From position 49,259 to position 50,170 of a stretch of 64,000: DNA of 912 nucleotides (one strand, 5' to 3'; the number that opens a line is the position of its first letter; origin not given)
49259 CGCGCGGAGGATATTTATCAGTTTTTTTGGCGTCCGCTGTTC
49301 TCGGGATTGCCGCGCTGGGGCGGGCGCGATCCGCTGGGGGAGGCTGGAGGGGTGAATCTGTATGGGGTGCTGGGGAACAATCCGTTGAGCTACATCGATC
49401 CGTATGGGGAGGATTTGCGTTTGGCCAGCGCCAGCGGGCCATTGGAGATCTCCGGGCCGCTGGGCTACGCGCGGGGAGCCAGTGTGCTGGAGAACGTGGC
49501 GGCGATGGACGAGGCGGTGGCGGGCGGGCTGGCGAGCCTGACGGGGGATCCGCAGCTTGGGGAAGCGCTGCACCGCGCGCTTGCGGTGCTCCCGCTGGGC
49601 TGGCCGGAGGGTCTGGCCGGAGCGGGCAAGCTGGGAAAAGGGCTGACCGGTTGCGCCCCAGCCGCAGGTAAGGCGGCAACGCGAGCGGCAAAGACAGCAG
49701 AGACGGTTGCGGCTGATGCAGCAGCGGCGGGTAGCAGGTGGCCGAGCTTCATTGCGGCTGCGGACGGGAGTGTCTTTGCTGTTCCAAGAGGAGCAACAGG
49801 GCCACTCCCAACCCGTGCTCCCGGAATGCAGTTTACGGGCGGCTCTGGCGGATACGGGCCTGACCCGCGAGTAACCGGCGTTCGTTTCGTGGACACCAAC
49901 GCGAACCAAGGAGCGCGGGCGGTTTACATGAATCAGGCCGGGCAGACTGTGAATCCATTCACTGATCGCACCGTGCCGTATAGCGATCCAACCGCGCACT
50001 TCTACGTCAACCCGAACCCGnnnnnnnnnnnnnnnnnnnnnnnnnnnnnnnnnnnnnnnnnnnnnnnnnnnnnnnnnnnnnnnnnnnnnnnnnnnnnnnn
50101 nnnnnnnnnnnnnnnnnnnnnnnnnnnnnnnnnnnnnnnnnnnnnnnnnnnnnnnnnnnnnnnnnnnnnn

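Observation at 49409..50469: Unassigned roughly 200-aa polymorphic-toxin C-terminal domain with overlapping immunity candidate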

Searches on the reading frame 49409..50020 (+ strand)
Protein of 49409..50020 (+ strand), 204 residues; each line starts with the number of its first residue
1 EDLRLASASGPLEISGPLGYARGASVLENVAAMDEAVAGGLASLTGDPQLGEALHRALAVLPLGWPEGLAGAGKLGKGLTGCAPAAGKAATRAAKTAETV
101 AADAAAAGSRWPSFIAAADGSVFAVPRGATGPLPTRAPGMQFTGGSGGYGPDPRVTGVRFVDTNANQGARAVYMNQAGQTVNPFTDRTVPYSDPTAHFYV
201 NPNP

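Call 3: search_protein_families(library=pfam, proteins=[window:49409-50020:+], max_evalue=1)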
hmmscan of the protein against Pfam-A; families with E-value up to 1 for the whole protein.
window:49409-50020:+ (204 aa): 1 family
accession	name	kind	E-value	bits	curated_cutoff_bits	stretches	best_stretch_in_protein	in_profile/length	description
PF08793.15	2C_adapt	-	0.2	12.3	22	1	180-195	10-25/35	2-cysteine adaptor domain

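Call 4: search_protein_families(library=ncbifam, proteins=[window:49409-50020:+], max_evalue=1)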
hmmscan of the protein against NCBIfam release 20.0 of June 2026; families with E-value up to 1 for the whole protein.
window:49409-50020:+ (204 aa): 0 families

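Call 9: find_homologous_proteins(query=window:49409-50020:+, max_evalue=0.01)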
Query window:49409-50020:+ (204 aa): 9 proteins with E <= 0.01 among 5300 candidates.
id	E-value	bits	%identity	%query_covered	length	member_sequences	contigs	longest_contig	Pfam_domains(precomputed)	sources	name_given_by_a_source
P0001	7.8e-50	188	78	50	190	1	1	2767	-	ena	-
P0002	3.2e-42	163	77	49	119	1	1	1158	-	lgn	-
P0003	1.1e-38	151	72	47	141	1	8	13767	-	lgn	-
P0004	4.2e-37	146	68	58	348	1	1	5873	-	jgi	jgi:hypothetical protein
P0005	8.8e-37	145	78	44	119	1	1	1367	-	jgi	jgi:hypothetical protein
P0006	3.7e-29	120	63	48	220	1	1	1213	-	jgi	jgi:hypothetical protein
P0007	5.1e-28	116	66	45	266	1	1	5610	-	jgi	-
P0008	8.9e-25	106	61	46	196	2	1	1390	-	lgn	-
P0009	1.8e-23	102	85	33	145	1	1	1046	-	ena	-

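Call 79: search_protein_families(library=ncbifam, proteins=[P0006, P0008], max_evalue=0.01)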
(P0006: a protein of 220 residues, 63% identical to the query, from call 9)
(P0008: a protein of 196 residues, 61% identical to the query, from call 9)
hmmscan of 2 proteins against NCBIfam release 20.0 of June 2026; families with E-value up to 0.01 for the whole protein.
P0006 (220 aa): 1 family
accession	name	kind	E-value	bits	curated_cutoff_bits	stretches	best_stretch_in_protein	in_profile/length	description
TIGR03696.1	Rhs_assc_core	domain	1.7e-05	25.2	32.5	1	2-26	52-76/76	RHS repeat-associated core domain-containing protein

P0008 (196 aa): 1 family
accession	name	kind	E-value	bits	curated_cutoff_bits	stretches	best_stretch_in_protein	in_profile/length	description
TIGR03696.1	Rhs_assc_core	domain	0.0035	17.8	32.5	1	1-20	57-76/76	RHS repeat-associated core domain-containing protein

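Call 92: find_encoding_contigs(protein=P0009, flank=2000, max_places=2)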
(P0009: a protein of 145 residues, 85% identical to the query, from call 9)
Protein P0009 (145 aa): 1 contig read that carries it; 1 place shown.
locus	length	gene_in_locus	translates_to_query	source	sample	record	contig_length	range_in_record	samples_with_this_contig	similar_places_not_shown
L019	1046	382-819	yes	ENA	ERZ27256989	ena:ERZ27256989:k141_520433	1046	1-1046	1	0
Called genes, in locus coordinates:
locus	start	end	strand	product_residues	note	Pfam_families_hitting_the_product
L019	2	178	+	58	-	?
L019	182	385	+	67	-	-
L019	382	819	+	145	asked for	-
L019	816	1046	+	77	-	?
